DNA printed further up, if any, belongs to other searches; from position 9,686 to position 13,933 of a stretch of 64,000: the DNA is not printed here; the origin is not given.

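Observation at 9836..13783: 1315-aa membrane-anchored protein with a roughly 1050-aa K/E-rich coiled coil and a repeated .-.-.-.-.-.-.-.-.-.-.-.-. motif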

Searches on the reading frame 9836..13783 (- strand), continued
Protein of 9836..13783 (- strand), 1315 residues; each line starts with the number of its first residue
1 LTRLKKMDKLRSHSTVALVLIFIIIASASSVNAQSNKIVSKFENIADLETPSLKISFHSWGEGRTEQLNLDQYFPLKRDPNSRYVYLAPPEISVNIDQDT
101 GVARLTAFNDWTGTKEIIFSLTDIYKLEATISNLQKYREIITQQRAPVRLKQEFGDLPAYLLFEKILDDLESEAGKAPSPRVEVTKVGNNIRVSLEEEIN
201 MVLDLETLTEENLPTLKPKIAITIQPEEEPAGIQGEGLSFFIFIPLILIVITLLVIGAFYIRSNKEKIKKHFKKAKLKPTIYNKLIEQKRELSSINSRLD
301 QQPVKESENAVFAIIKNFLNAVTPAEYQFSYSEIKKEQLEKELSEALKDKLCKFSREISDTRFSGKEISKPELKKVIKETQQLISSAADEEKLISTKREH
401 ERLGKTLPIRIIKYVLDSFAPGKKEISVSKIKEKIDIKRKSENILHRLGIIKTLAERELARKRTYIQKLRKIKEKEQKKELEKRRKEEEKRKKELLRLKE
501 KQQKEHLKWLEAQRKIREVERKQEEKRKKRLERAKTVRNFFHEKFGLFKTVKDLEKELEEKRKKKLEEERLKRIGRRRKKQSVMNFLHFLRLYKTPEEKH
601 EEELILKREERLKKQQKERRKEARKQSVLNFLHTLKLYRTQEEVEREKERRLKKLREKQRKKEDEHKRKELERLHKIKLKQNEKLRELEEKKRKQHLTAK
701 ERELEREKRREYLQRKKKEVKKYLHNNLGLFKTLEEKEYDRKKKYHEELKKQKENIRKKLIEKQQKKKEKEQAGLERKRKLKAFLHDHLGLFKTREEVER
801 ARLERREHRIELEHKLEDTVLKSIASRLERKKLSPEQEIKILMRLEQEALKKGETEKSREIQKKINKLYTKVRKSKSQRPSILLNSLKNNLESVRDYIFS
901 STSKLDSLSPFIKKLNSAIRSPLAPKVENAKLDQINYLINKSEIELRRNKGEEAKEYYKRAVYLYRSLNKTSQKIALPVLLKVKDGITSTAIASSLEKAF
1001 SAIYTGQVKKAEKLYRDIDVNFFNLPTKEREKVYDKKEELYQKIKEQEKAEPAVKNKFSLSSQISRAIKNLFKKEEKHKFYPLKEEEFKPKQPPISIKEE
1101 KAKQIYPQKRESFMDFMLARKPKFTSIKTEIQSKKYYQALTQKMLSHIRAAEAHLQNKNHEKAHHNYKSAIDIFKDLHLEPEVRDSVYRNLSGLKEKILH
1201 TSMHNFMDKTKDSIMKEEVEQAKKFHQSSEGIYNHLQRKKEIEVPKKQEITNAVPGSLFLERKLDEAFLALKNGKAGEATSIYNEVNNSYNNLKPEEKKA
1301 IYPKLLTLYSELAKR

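Call 21: find_encoding_contigs(protein=P0013, flank=10000, max_places=2)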
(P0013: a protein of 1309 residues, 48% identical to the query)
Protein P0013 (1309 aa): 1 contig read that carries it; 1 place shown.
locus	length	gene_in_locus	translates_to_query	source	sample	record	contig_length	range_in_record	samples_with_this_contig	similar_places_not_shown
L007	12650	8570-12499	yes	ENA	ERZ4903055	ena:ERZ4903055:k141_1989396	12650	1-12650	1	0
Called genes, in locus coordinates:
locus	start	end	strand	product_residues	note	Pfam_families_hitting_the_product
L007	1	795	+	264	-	?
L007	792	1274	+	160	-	PF01209:Ubie_methyltran (weak), PF13489:Methyltransf_23 (weak), PF13847:Methyltransf_31, PF08241:Methyltransf_11, PF13649:Methyltransf_25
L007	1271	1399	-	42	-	-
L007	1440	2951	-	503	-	PF01835:MG2 (weak)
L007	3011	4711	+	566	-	PF07973:tRNA_SAD, PF00587:tRNA-synt_2b, PF03129:HGTP_anticodon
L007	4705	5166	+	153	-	-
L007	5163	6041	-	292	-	PF00092:VWA, PF13519:VWA_2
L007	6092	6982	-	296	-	PF01882:DUF58, PF13519:VWA_2 (weak)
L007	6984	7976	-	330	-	PF20030:bpMoxR, PF07726:AAA_3, PF07728:AAA_5, PF17863:AAA_lid_2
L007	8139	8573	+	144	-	-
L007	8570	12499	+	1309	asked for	PF13424:TPR_12 (faint)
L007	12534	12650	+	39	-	?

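Call 32: search_protein_families(library=pfam, proteins=[L006:95-529:+, L002:9574-10008:+, L007:8139-8573:+], max_evalue=1)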
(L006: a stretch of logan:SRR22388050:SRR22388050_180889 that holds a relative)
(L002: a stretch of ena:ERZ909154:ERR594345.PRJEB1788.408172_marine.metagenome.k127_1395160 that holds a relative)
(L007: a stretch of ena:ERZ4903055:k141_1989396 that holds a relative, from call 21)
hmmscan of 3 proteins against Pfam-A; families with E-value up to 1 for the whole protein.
L006:95-529:+ (144 aa): 1 family
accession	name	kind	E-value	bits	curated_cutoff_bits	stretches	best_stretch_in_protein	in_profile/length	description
PF24434.1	DUF7557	-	2.4e-05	24.1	25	1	107-139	1-33/45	Family of unknown function (DUF7557)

L002:9574-10008:+ (144 aa): 1 family
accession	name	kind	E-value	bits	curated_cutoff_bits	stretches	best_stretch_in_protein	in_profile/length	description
PF24434.1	DUF7557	-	1.3e-05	24.9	25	1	109-139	3-33/45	Family of unknown function (DUF7557)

L007:8139-8573:+ (144 aa): 2 families
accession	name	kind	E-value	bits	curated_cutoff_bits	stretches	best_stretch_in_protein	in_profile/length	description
PF24434.1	DUF7557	-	0.00015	21.5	25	1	109-139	2-32/45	Family of unknown function (DUF7557)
PF24308.1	DUF7487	-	0.01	16.2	27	1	6-50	143-184/220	Family of unknown function (DUF7487)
